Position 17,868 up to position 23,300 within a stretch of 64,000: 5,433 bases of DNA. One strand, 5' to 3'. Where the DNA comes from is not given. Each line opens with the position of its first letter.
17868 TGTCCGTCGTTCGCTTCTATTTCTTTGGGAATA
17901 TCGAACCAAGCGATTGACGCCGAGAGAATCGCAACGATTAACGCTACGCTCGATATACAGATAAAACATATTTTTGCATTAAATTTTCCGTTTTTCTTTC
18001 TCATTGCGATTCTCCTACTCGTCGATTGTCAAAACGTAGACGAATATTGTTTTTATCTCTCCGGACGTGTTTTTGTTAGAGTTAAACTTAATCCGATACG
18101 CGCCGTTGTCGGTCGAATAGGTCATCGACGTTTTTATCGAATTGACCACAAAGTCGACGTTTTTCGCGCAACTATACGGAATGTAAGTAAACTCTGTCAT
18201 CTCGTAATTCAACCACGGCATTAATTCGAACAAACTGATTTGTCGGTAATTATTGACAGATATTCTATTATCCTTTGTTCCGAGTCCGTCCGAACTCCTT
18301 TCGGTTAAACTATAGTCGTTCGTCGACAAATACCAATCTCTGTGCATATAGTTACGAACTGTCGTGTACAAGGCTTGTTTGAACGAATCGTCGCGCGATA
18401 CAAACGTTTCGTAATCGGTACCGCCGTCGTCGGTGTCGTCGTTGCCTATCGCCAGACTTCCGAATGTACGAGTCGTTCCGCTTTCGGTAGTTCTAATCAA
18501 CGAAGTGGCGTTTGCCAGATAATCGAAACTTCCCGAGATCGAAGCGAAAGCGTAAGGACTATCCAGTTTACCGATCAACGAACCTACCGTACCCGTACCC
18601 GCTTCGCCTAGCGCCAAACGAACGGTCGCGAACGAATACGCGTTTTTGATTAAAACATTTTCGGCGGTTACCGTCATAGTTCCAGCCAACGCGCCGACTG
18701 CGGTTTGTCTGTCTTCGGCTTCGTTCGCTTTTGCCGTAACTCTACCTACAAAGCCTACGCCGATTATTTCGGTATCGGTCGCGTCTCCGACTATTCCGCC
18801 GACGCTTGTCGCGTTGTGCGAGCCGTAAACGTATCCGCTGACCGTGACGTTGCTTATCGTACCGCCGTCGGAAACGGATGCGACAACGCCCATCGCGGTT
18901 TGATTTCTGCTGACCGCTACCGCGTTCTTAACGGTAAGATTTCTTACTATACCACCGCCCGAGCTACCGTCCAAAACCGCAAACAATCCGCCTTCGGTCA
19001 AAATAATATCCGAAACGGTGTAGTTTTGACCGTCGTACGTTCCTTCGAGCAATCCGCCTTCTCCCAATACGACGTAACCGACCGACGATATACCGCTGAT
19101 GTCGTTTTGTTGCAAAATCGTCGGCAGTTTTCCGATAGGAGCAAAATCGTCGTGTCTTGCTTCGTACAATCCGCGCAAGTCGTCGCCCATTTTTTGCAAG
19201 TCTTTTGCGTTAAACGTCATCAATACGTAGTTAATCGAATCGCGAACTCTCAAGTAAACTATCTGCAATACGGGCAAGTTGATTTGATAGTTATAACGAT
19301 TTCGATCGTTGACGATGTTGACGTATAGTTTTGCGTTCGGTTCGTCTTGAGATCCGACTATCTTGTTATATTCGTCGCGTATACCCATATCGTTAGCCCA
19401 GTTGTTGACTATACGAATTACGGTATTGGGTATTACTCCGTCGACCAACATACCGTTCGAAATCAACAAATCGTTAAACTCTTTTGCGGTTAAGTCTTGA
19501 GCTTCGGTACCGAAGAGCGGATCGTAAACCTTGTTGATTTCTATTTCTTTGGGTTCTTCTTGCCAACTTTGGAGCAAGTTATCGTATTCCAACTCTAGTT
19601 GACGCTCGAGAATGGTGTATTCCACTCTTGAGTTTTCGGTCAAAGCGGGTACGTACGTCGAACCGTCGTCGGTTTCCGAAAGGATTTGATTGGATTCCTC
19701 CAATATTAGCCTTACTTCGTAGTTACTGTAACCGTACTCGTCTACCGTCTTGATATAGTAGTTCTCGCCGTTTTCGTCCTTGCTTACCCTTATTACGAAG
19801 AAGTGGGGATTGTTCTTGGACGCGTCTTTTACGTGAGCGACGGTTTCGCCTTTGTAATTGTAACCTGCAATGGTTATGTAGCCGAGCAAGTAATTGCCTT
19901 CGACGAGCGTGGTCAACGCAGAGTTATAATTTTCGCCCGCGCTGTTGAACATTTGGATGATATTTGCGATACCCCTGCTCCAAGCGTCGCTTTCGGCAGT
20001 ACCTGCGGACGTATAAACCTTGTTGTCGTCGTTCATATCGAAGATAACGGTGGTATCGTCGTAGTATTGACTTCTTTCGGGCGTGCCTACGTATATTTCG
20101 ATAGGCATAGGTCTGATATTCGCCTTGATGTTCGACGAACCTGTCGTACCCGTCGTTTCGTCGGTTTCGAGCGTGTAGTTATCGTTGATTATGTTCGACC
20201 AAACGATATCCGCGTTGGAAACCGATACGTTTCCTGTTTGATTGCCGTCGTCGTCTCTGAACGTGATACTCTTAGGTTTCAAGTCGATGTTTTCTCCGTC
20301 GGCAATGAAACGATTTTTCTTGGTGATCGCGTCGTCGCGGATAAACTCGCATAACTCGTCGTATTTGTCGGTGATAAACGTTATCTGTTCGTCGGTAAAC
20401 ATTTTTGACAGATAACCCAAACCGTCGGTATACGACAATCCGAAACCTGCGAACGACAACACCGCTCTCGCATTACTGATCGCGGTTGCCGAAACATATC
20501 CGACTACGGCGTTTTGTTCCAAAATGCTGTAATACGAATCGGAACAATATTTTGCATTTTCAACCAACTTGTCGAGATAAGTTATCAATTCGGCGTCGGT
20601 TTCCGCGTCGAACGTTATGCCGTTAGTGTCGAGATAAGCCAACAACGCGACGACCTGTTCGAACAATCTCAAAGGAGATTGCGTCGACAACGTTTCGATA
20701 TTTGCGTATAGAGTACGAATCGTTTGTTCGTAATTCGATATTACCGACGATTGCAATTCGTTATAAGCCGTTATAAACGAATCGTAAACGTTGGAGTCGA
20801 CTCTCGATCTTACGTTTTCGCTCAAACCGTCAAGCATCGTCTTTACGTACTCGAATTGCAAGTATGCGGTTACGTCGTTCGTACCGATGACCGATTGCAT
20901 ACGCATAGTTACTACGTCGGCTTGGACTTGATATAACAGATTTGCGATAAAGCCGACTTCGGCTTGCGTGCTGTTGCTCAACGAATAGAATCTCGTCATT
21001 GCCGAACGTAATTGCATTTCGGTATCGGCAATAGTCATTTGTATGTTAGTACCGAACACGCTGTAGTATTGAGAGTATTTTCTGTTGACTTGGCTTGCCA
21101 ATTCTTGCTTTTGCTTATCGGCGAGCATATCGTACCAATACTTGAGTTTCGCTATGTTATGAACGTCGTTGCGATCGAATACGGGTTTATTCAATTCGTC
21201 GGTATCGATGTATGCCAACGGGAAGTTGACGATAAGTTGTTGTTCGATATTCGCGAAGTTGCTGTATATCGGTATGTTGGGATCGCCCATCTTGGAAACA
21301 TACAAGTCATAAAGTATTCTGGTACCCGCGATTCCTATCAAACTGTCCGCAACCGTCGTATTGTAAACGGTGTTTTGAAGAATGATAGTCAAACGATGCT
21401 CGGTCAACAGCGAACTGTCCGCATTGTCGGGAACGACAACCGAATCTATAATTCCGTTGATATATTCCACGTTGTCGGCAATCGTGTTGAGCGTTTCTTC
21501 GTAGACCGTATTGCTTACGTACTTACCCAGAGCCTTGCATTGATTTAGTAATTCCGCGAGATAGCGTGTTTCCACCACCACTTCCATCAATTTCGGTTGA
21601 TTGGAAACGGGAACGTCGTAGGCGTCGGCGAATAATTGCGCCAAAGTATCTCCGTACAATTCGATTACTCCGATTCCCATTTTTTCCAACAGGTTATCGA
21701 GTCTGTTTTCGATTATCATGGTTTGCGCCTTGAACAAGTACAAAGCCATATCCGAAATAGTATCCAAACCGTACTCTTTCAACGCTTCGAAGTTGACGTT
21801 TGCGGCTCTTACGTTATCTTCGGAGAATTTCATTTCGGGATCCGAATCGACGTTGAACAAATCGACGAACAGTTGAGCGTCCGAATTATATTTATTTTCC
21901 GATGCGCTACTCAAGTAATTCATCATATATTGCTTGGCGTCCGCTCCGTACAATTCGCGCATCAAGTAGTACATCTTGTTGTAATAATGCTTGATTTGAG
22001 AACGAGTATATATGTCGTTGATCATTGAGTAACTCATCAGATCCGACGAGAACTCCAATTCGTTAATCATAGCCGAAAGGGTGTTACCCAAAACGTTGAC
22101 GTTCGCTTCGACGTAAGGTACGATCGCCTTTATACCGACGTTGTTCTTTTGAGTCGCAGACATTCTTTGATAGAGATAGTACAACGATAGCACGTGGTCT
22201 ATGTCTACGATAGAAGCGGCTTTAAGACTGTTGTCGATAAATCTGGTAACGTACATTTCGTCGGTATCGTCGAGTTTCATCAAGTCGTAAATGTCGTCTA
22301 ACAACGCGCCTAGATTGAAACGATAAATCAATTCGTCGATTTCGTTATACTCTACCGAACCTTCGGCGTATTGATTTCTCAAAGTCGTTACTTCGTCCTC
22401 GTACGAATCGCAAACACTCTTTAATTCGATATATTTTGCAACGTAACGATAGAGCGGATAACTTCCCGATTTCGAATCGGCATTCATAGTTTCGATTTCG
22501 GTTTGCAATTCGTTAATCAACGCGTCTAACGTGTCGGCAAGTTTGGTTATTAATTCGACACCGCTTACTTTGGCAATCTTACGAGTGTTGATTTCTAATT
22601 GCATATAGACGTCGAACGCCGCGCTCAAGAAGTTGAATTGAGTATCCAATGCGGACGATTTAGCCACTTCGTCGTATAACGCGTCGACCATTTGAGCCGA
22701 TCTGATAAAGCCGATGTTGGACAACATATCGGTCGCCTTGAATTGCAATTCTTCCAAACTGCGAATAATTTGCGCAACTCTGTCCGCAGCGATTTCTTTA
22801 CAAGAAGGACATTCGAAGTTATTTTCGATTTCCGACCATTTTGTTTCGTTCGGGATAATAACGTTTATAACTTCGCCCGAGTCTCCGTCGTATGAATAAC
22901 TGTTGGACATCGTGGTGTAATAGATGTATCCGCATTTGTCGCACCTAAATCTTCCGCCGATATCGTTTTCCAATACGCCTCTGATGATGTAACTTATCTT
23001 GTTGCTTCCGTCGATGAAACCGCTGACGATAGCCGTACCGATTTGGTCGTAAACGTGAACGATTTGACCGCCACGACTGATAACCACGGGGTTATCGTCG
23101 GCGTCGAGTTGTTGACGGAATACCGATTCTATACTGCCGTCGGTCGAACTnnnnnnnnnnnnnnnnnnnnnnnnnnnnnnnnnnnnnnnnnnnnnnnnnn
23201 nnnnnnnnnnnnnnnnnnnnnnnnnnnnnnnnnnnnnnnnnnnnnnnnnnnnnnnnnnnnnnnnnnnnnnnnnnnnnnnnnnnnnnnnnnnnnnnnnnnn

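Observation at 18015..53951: Single ~36-kb gene encoding a ~11,978-aa surface protein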

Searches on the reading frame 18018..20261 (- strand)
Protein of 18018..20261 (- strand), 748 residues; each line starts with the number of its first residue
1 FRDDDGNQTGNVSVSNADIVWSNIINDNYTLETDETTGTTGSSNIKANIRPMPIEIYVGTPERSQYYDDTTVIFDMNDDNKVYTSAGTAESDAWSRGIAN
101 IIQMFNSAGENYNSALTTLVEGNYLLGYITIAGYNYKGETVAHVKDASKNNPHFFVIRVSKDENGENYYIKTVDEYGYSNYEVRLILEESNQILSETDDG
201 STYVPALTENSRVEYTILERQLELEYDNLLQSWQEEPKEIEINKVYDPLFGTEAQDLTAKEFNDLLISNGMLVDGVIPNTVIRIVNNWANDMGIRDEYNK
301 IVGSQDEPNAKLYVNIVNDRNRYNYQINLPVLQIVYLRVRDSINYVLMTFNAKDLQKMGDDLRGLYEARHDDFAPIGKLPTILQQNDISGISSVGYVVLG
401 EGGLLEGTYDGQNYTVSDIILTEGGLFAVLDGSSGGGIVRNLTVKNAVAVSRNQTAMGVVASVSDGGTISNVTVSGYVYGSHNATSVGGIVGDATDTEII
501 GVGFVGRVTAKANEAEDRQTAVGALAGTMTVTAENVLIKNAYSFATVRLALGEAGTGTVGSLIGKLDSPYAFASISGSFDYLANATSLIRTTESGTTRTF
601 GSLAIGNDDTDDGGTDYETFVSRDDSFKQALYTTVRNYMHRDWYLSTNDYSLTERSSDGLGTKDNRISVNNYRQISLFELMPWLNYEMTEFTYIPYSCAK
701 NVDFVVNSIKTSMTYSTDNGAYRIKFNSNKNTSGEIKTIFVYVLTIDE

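Call 20: find_related_loci(query=window:18018-20261:-, collection=genome_contigs, flank=10000)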
Query window:18018-20261:- (748 aa) in genome_contigs; peptide patterns used: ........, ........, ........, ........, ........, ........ (x = any residue, [..] = any of these).
45 stretches matched a pattern; 1 encode a relative of the query (tblastn E <= 1e-3); 1 distinct loci.
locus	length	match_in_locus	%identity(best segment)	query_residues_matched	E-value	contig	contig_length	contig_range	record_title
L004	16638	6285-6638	34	381-499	2e-9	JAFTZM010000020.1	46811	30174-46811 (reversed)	MAG: Clostridia bacterium isolate RGIG4291 Roe_deer_Colon.Co__c1308844, whole genome shotgun sequence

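Call 61: find_homologous_proteins(query=window:18018-20261:-, max_evalue=0.001)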
Query window:18018-20261:-: 8000 candidates shared short words with the query, none scored E <= 0.001.

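Call 78: predict_structure(alignment_id=A2)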
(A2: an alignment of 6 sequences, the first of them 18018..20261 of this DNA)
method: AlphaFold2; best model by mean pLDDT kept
length: 748 residues; sequences in the alignment: 6
mean_pLDDT: 50.4   pTM: 0.50
mean pLDDT of the five models: 50.4, 48.6, 48.4, 47.5, 43.9
residues with pLDDT >= 90: 38; 70-90: 122; 50-70: 120; < 50: 468
segments of 3 or more residues with pLDDT < 50: 1-165, 169-181, 188-219, 234-240, 248-257, 269-331, 393-395, 576-578, 580-604, 606-624, 626-748
pLDDT, mean of each block of 10 residues (from residue 1): 34 27 34 38 44 32 36 34 33 34 38 37 31 39 31 38 48 43 49 43 39 42 53 47 52 49 52 35 36 29 34 37 37 59 70 75 73 63 82 56 87 78 83 87 76 83 92 78 82 90 73 64 84 68 65 65 69 49 40 37 42 36 44 43 35 37 43 40 40 32 31 32 37 35 30
secondary structure, 60 per line:
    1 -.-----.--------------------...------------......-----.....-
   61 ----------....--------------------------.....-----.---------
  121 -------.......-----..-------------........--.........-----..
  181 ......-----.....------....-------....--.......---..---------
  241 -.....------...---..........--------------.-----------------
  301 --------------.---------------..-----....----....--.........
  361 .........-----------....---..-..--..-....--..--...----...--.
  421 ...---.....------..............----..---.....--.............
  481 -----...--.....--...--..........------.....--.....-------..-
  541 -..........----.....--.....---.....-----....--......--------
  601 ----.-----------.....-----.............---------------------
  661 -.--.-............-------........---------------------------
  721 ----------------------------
elements in order (helices of 4 or more, strands of 3 or more residues): E29-31 E44-49 E55-59 E71-74 E101-105 E128-134 E155-162 E165-173 E179-186 E192-196 E203-206 E214-217 E220-226 E242-246 H259-268 E338-341 E346-349 H352-369 E381-384 E398-401 E408-410 E415-417 E420-423 E427-431 E438-451 E461-465 E468-480 E486-488 E491-495 E498-500 E503-512 E519-523 E526-530 E542-551 E556-560 E563-567 H571-575 H581-584 E587-592 H617-621 H627-639 E667-671 H672-678 E686-693

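Call 83: fold_search(model_id=the predicted structure, library=pdb)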
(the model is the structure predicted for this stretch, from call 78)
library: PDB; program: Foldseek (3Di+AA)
matches with E <= 10: 155; with E <= 0.001: 1
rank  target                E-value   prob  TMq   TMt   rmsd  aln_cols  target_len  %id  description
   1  3n6z                  7.5e-05  1.00  0.19  0.38  10.3       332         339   16  Crystal structure of a putative immunoglobulin A1 protease (BACOVA_03286) from Bacteroides ovatus at 1.30 A resolution (released 2010-07-21)
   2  7uvl_P                2.0e-03  0.99  0.18  0.11  22.9       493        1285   14  IgA1 Protease with IgA1 substrate (released 2022-11-23)
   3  7uvk                  3.8e-03  0.99  0.20  0.12  22.0       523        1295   13  G. haemolysans IgA1 protease (released 2022-11-23)
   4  6xjb                  1.1e-02  1.00  0.20  0.13   6.3       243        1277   20  IgA1 Protease (released 2020-12-09)
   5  5nxk_C                9.7e-02  0.18  0.10  0.19  15.0       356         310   13  L. reuteri 53608 SRRP (released 2018-03-21)
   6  5awf_E                2.4e-01  0.10  0.09  0.15  15.7       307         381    9  Crystal structure of SufB-SufC-SufD complex from Escherichia coli (released 2015-11-11)
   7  1pcl                  3.2e-01  0.11  0.12  0.20  14.8       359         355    8  UNUSUAL STRUCTURAL FEATURES IN THE PARALLEL BETA-HELIX IN PECTATE LYASES (released 1995-02-14)
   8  6tgf_F                4.2e-01  0.03  0.08  0.09  16.0       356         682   10  Pantoea stewartii WceF is a glycan biofilm modifying enzyme with a bacteriophage tailspike-like parallel beta-helix fo (released 2020-11-25)
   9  5awf_A                4.9e-01  0.10  0.11  0.17  16.9       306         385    9  Crystal structure of SufB-SufC-SufD complex from Escherichia coli (released 2015-11-11)
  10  8oq0                  7.3e-01  0.02  0.08  0.09  15.8       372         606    9  Crystal structure of tailspike depolymerase (APK09_gp48) from Acinetobacter phage APK09 (released 2023-05-31)
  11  5awg_A                9.3e-01  0.08  0.12  0.20  16.1       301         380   10  Crystal structure of Hg-bound SufB-SufC-SufD complex from Escherichia coli (released 2015-11-11)
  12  3eqn_A                1.0e+00  0.04  0.09  0.09  14.1       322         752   10  Crystal structure of beta-1,3-glucanase from Phanerochaete chrysosporium (Lam55A) (released 2009-02-03)
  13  6ray_3                1.4e+00  0.03  0.04  0.04  27.9       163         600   12  D. melanogaster CMG-DNA, State 2A (released 2019-09-11)
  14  5js4_A                1.4e+00  0.02  0.08  0.09  15.8       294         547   13  Crystal structure of phiAB6 tailspike (released 2017-03-08)
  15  6eu4_A                1.6e+00  0.03  0.09  0.11  14.7       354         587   10  Structure of Acinetobacter phage vb_AbaP_AS12 gp42 tailspike (released 2018-11-07)
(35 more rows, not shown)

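Call 91: find_related_loci(query=A2, collection=metagenome_contigs, flank=10000)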
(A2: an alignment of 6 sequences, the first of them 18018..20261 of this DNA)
Query A2 (748 aa) in metagenome_contigs; peptide patterns used: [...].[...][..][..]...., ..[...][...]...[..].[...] (x = any residue, [..] = any of these).
208 stretches matched a pattern; 2 encode a relative of the query (tblastn E <= 1e-3); 2 distinct loci.
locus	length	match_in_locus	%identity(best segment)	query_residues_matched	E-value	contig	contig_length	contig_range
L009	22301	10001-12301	47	1-746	0e+0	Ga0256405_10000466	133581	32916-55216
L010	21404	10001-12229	32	2-715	5e-89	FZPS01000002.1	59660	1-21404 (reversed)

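Call 109: find_related_loci(query=A2, collection=viral_contigs, flank=10000)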
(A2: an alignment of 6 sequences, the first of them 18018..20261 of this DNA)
Query A2 (748 aa) in viral_contigs; peptide patterns used: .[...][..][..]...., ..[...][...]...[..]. (x = any residue, [..] = any of these).
95 stretches matched a pattern, but none encodes a relative of the query by tblastn (E <= 1e-3).

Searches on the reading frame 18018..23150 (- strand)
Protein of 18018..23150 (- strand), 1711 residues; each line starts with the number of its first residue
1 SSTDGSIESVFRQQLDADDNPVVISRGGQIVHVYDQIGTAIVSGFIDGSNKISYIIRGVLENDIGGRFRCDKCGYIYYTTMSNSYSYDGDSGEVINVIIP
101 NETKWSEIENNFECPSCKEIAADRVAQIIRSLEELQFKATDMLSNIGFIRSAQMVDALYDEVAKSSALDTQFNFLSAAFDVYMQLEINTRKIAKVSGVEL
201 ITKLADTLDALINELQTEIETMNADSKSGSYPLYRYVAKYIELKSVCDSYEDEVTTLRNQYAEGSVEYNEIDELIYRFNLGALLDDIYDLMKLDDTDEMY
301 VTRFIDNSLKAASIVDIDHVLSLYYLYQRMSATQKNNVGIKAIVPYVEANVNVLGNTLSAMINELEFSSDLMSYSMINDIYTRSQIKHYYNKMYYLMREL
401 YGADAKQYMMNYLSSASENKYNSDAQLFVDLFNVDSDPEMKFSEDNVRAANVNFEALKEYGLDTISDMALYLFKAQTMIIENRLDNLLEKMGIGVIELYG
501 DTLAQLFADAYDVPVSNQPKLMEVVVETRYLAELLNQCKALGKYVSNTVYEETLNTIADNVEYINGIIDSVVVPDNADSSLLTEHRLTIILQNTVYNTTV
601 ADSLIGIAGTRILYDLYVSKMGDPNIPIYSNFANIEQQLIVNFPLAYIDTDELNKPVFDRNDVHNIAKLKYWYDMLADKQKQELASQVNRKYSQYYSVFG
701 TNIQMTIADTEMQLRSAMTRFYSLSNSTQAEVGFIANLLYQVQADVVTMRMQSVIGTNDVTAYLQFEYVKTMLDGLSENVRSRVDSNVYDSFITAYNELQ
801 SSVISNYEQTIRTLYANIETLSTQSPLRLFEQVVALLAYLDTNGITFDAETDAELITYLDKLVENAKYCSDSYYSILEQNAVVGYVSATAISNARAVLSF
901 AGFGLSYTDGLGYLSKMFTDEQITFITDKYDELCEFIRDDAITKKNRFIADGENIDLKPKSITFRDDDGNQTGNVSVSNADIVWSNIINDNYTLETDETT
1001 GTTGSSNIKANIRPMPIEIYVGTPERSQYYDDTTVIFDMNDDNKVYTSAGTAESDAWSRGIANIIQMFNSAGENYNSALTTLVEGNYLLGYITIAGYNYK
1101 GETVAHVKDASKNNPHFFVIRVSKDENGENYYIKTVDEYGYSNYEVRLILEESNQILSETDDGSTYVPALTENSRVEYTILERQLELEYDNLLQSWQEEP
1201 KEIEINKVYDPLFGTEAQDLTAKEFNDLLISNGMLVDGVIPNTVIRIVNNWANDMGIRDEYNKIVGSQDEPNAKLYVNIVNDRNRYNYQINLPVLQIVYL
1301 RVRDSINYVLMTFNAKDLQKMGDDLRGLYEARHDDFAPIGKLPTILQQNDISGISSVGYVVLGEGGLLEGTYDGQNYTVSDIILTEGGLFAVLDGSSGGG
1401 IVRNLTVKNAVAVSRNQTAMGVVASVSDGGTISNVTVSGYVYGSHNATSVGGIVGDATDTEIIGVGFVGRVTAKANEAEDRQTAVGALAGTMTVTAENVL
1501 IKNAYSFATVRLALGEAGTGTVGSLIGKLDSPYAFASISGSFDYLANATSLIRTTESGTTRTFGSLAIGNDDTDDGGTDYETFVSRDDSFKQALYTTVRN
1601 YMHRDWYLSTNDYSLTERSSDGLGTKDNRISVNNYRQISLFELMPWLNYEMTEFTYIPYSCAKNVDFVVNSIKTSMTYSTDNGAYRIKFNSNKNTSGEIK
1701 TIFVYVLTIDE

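Call 17: find_homologous_proteins(query=window:18018-23150:-, max_evalue=0.001)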
Query window:18018-23150:-: 8000 candidates shared short words with the query, none scored E <= 0.001.

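Call 32: search_solved_structures(query=window:18018-23150:-, max_evalue=1)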
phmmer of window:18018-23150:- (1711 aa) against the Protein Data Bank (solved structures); distinct sequences matched with E-value up to 1: 1.
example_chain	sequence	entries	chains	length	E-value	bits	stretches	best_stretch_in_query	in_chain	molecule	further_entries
2ms3_A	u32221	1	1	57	0.13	12.9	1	85-118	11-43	Anaerobic nitric oxide reductase flavorubredoxin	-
